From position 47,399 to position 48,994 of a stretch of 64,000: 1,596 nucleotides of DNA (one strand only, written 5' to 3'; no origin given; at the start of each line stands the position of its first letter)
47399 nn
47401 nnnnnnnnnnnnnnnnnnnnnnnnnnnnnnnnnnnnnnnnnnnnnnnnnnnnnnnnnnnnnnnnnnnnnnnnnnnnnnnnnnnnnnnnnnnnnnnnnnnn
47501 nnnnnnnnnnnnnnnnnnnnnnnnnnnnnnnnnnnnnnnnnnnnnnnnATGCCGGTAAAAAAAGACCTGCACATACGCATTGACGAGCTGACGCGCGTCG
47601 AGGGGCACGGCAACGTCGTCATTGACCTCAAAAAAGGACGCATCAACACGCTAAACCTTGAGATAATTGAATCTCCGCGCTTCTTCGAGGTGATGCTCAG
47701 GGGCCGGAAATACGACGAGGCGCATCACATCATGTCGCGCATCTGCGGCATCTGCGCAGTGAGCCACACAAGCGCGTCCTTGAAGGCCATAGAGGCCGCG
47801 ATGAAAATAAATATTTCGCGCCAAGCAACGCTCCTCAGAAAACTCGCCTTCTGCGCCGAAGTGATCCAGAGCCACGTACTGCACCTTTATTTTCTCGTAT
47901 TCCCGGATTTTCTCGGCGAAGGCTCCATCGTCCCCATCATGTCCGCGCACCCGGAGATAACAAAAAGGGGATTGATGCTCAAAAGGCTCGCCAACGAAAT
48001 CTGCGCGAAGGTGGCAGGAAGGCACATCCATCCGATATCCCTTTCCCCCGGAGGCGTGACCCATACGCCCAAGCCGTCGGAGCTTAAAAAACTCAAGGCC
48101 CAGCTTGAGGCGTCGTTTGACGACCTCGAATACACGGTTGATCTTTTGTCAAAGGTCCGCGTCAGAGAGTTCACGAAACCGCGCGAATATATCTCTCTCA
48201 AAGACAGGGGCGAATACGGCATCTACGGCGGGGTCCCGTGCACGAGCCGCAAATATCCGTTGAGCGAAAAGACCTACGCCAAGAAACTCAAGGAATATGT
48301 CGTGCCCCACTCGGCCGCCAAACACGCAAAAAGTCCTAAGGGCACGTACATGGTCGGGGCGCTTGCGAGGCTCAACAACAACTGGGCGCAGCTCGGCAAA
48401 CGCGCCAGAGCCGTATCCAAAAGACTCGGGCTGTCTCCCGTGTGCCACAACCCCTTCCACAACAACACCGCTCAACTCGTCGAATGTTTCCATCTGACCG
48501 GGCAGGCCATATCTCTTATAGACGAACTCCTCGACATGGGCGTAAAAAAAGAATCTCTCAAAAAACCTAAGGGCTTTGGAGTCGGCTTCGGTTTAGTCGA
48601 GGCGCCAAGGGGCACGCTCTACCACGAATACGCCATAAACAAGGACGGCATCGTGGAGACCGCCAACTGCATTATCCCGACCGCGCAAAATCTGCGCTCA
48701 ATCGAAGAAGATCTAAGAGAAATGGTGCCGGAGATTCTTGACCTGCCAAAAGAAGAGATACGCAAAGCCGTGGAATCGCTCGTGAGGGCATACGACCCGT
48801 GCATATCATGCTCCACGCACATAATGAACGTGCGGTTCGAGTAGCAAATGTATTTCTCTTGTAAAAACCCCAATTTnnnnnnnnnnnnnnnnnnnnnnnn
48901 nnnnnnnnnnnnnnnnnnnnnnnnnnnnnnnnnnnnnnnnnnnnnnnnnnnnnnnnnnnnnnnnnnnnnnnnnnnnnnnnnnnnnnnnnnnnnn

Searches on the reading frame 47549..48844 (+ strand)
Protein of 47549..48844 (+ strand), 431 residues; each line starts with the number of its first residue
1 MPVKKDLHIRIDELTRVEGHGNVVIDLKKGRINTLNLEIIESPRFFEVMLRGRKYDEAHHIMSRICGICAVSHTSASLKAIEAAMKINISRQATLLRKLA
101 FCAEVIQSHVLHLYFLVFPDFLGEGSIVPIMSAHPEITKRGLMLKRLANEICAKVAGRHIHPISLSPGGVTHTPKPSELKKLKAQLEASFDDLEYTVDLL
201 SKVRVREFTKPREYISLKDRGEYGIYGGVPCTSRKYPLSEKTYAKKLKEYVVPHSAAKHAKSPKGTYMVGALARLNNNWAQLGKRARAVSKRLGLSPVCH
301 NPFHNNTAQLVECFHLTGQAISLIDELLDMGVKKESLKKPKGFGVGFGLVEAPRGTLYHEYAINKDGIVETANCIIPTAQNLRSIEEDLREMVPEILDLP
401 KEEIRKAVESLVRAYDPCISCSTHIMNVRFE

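Call 36: search_protein_families(library=ncbifam, proteins=[window:47549-48844:+], max_evalue=1e-10)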
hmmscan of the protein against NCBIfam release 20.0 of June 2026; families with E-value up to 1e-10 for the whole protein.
window:47549-48844:+ (431 aa): 8 families
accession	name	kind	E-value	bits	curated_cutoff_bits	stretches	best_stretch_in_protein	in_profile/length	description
NF040828.1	sulfhyd_ShyA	equivalog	6.8e-81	272.3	700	1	8-427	2-414/415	NAD(P)-dependent hydrogenase/sulfhydrogenase 2 subunit alpha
NF040832.1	sulfhyd_HydA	equivalog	8.6e-78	262.3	880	1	7-427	3-425/426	NADPH-dependent hydrogenase/sulfhydrogenase 1 subunit alpha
NF041785.2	VhuA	equivalog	3.9e-49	167.3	800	1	9-396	4-416/418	F420-non-reducing hydrogenase Vhu subunit A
NF033181.1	NiFeSe_hydrog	equivalog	6.7e-45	153.9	600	2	8-124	3-118/507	nickel-dependent hydrogenase large subunit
TIGR03295.1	frhA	equivalog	3.5e-42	144.8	392.5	1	9-428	5-399/412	coenzyme F420 hydrogenase subunit alpha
NF045518.1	H2_NiFeSe_large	exception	9.6e-37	126.9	780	1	8-152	3-161/485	NiFeSe hydrogenase large subunit HysA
NF007778.0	PRK10467.1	equivalog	7.2e-25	87.3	969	1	8-136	4-128/567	hydrogenase 2 large subunit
NF007550.0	PRK10170.1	equivalog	1.4e-21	76.5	1101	1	10-122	20-132/597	Ni/Fe-hydrogenase large subunit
